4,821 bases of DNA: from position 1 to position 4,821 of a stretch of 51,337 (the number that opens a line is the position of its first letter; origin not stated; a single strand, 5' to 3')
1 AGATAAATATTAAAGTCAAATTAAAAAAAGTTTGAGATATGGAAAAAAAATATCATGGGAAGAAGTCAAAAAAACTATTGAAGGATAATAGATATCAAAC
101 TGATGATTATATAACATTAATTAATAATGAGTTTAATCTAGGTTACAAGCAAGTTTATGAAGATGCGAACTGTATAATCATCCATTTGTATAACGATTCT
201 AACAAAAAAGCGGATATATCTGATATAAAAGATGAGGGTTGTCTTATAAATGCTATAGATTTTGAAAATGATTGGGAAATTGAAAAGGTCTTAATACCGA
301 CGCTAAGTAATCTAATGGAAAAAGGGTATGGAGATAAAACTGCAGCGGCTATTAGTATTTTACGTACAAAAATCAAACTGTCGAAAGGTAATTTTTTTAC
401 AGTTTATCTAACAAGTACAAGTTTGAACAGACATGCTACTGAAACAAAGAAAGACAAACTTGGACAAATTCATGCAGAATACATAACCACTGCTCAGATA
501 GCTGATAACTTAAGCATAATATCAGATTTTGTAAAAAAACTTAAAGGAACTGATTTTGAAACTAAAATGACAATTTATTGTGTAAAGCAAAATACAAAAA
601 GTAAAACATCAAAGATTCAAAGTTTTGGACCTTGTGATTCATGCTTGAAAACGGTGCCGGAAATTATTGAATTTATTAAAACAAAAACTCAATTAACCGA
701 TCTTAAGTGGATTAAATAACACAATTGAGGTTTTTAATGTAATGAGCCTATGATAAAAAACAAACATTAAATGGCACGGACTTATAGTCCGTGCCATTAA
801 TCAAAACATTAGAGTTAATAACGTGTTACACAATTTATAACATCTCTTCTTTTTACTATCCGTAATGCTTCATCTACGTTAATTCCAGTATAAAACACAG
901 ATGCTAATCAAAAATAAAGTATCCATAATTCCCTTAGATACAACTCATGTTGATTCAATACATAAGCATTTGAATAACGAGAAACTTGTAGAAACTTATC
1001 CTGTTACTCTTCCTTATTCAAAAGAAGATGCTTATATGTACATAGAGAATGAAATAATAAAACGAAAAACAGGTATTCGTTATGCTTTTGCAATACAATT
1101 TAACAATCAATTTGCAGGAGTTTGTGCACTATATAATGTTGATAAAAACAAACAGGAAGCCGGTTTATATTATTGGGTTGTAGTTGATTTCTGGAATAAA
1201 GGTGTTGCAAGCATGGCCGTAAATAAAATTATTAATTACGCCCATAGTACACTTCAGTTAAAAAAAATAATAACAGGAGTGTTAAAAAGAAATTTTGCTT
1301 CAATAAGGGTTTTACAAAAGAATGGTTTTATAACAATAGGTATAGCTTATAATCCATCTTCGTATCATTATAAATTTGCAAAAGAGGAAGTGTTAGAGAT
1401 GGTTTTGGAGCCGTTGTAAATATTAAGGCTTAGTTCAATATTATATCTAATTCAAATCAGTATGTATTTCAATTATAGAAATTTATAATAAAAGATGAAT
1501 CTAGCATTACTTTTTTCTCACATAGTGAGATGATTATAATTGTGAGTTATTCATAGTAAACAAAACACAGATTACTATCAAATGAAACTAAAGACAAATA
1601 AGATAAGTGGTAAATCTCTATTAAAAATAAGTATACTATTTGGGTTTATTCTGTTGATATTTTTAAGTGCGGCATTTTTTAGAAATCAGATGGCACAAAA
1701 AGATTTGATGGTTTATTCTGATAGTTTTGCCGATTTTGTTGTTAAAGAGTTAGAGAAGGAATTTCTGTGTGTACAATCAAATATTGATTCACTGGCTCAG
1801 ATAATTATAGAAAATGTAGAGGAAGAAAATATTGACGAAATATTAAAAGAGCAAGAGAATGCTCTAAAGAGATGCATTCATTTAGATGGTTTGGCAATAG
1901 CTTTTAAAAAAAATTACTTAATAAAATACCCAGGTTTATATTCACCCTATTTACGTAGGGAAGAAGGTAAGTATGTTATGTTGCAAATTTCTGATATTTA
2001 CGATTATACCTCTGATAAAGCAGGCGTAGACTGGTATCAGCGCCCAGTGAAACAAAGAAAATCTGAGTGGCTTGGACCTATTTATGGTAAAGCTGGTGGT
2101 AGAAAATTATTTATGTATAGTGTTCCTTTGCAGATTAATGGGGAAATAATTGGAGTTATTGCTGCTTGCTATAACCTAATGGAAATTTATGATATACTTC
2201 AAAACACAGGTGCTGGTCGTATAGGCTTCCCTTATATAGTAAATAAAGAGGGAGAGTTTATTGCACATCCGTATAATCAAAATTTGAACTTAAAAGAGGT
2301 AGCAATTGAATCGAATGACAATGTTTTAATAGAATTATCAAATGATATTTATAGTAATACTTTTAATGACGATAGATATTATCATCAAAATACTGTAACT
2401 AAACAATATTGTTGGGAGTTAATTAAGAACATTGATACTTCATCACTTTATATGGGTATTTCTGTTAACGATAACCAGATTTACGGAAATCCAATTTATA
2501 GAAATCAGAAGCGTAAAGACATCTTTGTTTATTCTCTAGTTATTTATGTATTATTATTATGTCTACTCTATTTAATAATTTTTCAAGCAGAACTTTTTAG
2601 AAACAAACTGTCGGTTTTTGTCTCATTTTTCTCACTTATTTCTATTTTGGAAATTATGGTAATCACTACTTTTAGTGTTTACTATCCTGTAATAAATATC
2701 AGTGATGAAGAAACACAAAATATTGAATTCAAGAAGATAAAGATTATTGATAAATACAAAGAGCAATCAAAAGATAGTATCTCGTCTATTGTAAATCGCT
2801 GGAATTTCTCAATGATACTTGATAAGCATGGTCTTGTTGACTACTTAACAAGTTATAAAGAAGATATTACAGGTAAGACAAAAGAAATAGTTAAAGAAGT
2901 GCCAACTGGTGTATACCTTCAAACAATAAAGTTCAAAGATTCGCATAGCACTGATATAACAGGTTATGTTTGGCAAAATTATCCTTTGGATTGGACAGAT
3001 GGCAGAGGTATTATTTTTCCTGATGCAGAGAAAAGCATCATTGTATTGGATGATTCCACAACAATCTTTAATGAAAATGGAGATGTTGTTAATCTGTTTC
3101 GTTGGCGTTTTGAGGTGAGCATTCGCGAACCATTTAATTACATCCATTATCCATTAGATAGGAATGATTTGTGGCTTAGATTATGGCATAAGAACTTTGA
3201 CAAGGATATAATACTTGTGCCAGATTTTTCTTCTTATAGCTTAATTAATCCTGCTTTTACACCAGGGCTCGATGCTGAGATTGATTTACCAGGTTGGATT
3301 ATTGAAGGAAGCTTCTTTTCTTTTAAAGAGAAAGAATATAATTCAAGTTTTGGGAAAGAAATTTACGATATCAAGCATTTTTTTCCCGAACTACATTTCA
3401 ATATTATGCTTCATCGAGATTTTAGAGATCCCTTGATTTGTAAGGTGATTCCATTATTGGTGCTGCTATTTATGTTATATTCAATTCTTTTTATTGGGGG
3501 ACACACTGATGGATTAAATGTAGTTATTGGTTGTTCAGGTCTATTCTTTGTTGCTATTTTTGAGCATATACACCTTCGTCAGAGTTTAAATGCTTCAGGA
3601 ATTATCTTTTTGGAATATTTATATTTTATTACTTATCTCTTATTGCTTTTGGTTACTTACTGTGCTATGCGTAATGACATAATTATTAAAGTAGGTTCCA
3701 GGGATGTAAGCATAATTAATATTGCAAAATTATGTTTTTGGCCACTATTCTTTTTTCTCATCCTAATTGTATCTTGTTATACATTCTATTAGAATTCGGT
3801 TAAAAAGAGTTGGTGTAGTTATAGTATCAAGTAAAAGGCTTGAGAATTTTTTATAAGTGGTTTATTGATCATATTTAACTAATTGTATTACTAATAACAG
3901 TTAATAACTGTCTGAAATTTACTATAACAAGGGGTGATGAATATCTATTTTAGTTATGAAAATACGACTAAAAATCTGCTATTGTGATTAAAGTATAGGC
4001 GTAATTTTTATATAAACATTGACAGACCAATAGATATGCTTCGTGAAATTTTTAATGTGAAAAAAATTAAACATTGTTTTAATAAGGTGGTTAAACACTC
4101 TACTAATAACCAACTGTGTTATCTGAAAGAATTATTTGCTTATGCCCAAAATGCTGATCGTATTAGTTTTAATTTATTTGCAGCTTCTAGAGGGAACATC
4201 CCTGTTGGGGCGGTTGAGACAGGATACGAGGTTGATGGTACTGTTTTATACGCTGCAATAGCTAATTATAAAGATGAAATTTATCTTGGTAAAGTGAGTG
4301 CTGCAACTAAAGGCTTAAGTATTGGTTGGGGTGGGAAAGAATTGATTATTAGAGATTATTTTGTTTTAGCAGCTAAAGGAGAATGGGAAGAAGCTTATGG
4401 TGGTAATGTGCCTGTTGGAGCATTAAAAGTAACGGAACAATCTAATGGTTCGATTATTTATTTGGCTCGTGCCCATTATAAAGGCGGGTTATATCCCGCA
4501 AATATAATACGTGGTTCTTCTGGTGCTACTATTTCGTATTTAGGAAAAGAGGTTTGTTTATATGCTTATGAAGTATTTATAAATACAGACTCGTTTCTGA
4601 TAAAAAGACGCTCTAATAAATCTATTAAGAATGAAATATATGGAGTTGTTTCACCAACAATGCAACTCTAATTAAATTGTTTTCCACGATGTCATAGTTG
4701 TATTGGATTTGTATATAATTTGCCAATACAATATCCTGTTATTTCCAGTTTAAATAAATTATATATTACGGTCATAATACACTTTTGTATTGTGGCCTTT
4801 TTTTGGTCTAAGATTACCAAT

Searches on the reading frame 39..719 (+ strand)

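Call 66: search_protein_families(library=pfam, proteins=[window:39-719:+], max_evalue=0.001)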
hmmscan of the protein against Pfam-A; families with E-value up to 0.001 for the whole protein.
window:39-719:+ (226 aa): 0 families

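Call 67: search_protein_families(library=pfam, proteins=[window:39-719:+], max_evalue=1)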
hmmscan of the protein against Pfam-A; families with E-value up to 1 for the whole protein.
window:39-719:+ (226 aa): 1 family
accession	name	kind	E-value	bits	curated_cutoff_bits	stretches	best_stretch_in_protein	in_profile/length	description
PF08631.16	SPO22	-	0.043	13.7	27.5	1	88-184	106-183/274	Meiosis protein SPO22/ZIP4 like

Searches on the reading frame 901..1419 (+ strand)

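Call 66: search_protein_families(library=pfam, proteins=[window:901-1419:+], max_evalue=0.001)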
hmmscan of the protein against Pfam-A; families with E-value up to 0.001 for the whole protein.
window:901-1419:+ (172 aa): 3 families
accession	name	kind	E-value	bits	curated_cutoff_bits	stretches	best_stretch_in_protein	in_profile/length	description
PF13302.13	Acetyltransf_3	-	5.6e-24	85.8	25.4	1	9-143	4-137/138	Acetyltransferase (GNAT) domain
PF00583.31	Acetyltransf_1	-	4.9e-11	43.4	20.7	1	29-143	4-116/116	Acetyltransferase (GNAT) family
PF13420.13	Acetyltransf_4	-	5.5e-10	39.9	24.3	1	26-149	17-140/155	Acetyltransferase (GNAT) domain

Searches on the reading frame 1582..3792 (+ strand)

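Call 66: search_protein_families(library=pfam, proteins=[window:1582-3792:+], max_evalue=0.001)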
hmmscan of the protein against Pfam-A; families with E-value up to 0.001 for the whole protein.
window:1582-3792:+ (736 aa): 2 families
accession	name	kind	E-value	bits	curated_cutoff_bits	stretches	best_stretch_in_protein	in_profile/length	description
PF02743.24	dCache_1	-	5.3e-13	49.5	45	1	90-249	57-210/240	Cache domain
PF22673.2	MCP-like_PDC_1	-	6e-13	49.6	27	1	93-202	7-111/113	Methyl-accepting chemotaxis protein-like, first PDC sensor domain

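Call 67: search_protein_families(library=pfam, proteins=[window:1582-3792:+], max_evalue=1)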
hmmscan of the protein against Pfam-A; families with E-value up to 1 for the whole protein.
window:1582-3792:+ (736 aa): 4 families
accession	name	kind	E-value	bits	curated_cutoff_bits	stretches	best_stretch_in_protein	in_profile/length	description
PF02743.24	dCache_1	-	5.3e-13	49.5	45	1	90-249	57-210/240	Cache domain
PF22673.2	MCP-like_PDC_1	-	6e-13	49.6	27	1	93-202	7-111/113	Methyl-accepting chemotaxis protein-like, first PDC sensor domain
PF17201.10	Cache_3-Cache_2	-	0.0017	18.2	27.7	1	179-297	163-286/299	Cache 3/Cache 2 fusion domain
PF20364.3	DUF6659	-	0.39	11.3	27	0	356-394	83-121/131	Family of unknown function (DUF6659)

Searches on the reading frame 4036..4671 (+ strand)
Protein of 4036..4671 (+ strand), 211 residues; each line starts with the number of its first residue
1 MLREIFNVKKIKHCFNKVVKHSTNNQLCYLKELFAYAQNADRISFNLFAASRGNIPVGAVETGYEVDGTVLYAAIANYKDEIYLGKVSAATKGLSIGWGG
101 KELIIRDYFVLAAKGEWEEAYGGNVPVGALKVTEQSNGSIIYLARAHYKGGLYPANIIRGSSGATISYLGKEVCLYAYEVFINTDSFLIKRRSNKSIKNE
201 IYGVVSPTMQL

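Call 66: search_protein_families(library=pfam, proteins=[window:4036-4671:+], max_evalue=0.001)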
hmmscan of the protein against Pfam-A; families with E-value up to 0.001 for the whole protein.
window:4036-4671:+ (211 aa): 1 family
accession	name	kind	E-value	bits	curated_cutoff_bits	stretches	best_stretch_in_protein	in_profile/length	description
PF11901.14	DM9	-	1.8e-29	102.5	26.2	3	96-173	32-113/115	DM9 repeat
